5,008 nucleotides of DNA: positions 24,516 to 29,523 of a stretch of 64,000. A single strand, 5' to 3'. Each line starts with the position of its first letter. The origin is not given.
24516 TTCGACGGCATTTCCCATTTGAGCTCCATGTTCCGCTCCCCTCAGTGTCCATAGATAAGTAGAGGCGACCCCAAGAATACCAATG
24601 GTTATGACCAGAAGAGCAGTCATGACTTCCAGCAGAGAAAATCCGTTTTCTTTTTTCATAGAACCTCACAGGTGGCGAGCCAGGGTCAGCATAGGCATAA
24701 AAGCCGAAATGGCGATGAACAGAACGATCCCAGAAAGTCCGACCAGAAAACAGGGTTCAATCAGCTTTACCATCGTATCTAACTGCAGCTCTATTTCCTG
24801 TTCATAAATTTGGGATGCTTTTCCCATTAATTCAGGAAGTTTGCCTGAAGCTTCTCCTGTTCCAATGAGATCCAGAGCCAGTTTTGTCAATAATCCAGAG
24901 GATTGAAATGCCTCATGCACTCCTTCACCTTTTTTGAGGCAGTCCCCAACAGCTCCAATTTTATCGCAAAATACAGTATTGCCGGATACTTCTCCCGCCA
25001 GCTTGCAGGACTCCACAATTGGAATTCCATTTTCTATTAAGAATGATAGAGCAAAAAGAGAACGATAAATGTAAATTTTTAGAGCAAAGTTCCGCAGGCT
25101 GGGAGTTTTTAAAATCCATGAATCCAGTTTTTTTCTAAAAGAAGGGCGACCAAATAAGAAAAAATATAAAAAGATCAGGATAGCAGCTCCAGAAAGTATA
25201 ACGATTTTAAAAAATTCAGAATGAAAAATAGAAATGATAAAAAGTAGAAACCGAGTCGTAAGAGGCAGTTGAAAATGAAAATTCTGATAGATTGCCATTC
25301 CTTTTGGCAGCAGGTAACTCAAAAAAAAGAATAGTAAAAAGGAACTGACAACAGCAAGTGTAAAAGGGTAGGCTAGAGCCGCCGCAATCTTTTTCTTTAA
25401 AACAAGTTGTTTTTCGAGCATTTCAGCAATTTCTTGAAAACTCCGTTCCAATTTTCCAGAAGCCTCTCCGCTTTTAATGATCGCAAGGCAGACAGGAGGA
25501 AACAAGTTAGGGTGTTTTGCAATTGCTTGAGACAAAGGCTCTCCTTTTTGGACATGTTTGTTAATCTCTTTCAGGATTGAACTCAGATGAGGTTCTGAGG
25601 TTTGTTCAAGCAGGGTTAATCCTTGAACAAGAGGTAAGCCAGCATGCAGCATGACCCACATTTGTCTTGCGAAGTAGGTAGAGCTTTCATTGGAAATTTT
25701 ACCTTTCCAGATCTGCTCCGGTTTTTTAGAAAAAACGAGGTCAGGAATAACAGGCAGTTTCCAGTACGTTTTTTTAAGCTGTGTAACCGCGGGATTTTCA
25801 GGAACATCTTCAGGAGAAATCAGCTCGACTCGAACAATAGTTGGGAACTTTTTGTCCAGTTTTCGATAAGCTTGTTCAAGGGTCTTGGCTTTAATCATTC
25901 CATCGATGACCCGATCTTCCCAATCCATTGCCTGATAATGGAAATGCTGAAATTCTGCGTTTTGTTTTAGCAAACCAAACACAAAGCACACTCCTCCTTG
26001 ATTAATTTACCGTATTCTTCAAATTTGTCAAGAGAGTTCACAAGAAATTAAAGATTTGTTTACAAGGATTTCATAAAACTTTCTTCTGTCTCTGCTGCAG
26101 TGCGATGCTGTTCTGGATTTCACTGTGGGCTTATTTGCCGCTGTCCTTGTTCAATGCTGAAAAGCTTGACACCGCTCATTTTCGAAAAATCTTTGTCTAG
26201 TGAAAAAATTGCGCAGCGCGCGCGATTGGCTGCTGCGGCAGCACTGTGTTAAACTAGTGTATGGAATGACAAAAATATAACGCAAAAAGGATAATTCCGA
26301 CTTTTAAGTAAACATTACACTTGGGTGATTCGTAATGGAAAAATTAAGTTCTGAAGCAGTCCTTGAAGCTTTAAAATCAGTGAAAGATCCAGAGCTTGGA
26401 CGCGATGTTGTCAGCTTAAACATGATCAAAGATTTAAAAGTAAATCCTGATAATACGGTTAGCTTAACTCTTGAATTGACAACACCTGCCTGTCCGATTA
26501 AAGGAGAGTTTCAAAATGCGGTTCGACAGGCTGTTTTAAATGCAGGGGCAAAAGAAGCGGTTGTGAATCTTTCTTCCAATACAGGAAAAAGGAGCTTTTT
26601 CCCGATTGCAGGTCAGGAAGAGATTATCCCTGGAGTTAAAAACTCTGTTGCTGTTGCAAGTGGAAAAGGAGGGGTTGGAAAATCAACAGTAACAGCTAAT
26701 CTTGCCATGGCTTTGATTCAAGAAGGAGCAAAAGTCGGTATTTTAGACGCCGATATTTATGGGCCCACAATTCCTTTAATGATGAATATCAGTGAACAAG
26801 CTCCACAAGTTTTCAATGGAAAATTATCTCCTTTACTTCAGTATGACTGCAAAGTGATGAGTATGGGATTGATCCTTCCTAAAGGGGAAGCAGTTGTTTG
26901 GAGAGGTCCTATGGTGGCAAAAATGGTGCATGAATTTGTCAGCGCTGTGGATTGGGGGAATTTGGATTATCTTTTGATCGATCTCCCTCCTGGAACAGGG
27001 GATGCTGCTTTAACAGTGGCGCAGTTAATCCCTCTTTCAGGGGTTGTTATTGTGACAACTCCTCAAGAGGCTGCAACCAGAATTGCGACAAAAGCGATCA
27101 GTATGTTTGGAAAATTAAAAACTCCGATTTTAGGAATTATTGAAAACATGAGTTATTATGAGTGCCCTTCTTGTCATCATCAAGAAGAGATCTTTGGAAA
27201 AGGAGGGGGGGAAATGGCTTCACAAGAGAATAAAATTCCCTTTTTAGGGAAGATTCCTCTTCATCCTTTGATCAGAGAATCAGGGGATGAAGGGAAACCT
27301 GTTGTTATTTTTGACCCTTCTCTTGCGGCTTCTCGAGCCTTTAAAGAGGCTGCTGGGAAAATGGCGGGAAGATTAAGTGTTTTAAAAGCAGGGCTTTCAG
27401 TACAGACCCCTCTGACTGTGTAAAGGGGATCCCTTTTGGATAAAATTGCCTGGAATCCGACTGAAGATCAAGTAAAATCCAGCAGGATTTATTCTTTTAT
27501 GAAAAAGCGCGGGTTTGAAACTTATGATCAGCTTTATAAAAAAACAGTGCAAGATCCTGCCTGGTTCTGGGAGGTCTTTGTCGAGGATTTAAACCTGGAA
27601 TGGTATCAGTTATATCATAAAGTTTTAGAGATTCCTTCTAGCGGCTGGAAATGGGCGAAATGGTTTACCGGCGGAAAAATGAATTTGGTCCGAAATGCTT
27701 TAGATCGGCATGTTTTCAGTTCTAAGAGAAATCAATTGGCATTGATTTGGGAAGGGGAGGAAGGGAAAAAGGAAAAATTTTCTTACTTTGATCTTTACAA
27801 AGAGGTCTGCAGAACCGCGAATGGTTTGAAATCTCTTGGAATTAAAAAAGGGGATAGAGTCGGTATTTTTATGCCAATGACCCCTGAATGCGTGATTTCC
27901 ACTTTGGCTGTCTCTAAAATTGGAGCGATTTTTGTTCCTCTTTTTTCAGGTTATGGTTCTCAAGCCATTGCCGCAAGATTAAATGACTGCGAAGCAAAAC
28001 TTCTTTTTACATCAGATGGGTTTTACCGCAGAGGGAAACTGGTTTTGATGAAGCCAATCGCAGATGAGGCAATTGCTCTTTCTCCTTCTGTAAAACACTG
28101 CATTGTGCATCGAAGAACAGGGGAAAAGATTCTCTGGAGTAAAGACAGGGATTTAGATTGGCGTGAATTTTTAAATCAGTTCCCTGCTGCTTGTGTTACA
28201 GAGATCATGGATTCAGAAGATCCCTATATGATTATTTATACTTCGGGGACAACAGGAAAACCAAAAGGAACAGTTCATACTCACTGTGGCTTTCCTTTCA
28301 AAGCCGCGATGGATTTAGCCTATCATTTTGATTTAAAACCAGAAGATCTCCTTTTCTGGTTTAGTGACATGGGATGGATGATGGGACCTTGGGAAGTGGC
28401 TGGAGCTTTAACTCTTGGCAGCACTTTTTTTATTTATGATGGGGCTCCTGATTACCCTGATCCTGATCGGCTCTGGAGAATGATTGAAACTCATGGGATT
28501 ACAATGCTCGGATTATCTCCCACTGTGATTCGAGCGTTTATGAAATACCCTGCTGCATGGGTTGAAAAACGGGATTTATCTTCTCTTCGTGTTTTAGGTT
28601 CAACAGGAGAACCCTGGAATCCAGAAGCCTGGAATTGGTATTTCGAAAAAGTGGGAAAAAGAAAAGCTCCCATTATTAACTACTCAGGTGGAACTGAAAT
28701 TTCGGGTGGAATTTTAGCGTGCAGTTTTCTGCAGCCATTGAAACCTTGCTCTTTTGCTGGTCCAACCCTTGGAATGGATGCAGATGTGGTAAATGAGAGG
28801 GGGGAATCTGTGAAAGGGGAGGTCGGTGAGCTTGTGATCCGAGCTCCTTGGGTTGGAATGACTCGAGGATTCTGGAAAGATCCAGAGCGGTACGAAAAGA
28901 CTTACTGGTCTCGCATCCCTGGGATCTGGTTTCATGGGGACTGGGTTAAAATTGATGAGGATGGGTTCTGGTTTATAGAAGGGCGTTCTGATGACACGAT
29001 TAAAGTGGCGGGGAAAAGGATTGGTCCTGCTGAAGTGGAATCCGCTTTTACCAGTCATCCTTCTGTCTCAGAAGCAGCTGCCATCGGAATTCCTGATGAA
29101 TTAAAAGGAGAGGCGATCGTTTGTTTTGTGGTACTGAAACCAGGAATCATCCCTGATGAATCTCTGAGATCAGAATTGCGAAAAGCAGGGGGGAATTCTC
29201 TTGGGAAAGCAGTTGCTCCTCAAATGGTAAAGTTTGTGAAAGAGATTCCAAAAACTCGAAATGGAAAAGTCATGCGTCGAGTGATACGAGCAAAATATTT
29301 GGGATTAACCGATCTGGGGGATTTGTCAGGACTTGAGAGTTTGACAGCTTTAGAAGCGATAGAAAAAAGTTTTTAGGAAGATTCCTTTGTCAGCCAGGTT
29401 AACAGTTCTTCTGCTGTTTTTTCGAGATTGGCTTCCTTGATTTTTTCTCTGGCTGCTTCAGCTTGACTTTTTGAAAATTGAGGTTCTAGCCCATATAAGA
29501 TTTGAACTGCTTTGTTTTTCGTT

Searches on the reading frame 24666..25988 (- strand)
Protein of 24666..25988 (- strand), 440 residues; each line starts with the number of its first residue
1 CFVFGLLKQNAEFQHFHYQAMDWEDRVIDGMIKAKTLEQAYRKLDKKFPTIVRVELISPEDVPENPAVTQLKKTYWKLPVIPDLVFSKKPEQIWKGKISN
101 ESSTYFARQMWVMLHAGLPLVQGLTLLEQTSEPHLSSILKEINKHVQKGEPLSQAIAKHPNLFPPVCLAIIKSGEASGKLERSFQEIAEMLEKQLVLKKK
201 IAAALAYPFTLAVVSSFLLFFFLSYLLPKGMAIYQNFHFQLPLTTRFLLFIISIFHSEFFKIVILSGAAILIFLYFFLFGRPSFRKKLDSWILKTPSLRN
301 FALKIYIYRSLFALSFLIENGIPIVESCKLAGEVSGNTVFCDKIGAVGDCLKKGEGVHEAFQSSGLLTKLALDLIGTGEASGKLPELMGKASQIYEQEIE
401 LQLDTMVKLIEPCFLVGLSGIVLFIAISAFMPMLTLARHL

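Call 43: search_protein_families(library=pfam, proteins=[window:24666-25988:-], max_evalue=0.00001)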
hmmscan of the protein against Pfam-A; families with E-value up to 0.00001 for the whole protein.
window:24666-25988:- (440 aa): 1 family
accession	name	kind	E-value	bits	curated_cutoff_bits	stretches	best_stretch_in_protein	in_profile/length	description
PF00482.28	T2SSF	-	6.1e-50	168.8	25.2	2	106-228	1-125/125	Type II secretion system (T2SS), protein F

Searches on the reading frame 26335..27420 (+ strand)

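Call 43: search_protein_families(library=pfam, proteins=[window:26335-27420:+], max_evalue=0.00001)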
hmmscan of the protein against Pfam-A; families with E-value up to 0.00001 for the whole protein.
window:26335-27420:+ (362 aa): 6 families
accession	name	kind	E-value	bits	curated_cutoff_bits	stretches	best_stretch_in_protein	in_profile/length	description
PF10609.15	ParA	-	5.2e-99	331.1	27.1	1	101-343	2-245/246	NUBPL iron-transfer P-loop NTPase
PF01883.24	FeS_assembly_P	-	9e-19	68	23.5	1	7-68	2-62/73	Iron-sulfur cluster assembly protein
PF01656.29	CbiA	-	3.8e-13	49.9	25.4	1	105-323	1-125/125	CobQ/CobB/MinD/ParA nucleotide binding domain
PF13614.12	AAA_31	-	4.1e-10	40.3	27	1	105-141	4-40/177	AAA domain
PF00142.24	Fer4_NifH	-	2.7e-06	27.5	25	0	109-149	6-46/271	4Fe-4S iron sulfur cluster binding proteins, NifH/frxC family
PF09140.17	MipZ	-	4.5e-06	26.6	20.7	1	105-145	3-43/262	ATPase MipZ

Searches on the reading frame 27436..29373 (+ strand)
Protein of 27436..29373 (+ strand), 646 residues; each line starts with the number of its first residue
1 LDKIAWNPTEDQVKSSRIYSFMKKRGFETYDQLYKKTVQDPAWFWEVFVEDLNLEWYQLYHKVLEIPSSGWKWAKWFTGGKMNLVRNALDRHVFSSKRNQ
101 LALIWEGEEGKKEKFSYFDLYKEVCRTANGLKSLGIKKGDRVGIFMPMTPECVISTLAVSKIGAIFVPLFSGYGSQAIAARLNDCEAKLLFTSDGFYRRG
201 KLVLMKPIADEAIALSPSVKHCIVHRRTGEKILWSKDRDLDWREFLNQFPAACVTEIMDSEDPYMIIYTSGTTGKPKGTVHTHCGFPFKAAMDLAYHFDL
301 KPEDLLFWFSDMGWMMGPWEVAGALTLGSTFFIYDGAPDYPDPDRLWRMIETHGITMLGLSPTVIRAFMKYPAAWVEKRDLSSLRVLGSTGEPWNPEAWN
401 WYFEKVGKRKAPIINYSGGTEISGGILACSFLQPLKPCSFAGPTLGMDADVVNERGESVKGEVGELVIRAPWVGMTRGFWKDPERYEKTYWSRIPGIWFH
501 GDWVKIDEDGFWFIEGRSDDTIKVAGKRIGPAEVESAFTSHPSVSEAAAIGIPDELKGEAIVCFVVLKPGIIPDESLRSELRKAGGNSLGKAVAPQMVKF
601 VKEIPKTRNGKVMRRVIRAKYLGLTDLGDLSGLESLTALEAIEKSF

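Call 43: search_protein_families(library=pfam, proteins=[window:27436-29373:+], max_evalue=0.00001)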
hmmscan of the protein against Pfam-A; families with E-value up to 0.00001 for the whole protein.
window:27436-29373:+ (646 aa): 3 families
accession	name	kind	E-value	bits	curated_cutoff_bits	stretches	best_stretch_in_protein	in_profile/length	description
PF00501.34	AMP-binding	-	2.3e-81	274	29.9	1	97-480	8-384/384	AMP-binding enzyme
PF13193.12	AMP-binding_C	-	3.1e-24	86.1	24.5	1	533-611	1-76/76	AMP-binding enzyme C-terminal domain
PF16177.11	ACAS_N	-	7.6e-12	45.3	27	1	30-88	1-55/55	Acetyl-coenzyme A synthetase N-terminus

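Call 57: list_cluster_members(proteins=[window:27436-29373:+, window:26335-27420:+, window:11747-14290:+, window:7514-7987:-, window:18929-20716:+])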
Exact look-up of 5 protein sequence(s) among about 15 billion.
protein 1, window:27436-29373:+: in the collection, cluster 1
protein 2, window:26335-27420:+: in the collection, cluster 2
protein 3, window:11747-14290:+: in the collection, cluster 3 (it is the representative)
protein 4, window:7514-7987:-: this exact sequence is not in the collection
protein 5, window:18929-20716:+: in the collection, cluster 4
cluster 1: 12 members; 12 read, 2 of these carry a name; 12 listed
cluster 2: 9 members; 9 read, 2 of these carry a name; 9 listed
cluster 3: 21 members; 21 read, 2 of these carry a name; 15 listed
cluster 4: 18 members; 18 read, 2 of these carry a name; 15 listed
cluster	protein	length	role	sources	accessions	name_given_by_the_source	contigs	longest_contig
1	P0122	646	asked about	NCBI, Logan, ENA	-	-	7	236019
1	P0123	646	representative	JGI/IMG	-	-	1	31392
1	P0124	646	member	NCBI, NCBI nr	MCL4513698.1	MAG: acetate--CoA ligase [Candidatus Eremiobacteraeota bacterium] | acetate--CoA ligase [Candidatus Eremiobacteraeota bacterium]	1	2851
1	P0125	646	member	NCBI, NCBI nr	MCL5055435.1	MAG: acetate--CoA ligase [Firmicutes bacterium] | acetate--CoA ligase [Bacillota bacterium]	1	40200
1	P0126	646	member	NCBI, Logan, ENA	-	-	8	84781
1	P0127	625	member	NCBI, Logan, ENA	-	-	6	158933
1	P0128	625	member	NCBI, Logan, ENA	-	-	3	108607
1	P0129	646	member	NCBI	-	-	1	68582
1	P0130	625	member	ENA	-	-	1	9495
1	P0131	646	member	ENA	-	-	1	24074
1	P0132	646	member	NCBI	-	-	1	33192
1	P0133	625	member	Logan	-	-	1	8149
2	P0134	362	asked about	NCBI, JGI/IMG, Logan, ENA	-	-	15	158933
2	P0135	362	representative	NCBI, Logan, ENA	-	-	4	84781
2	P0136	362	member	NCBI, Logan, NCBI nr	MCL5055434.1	MAG: Mrp/NBP35 family ATP-binding protein [Firmicutes bacterium] | Mrp/NBP35 family ATP-binding protein [Bacillota bacterium]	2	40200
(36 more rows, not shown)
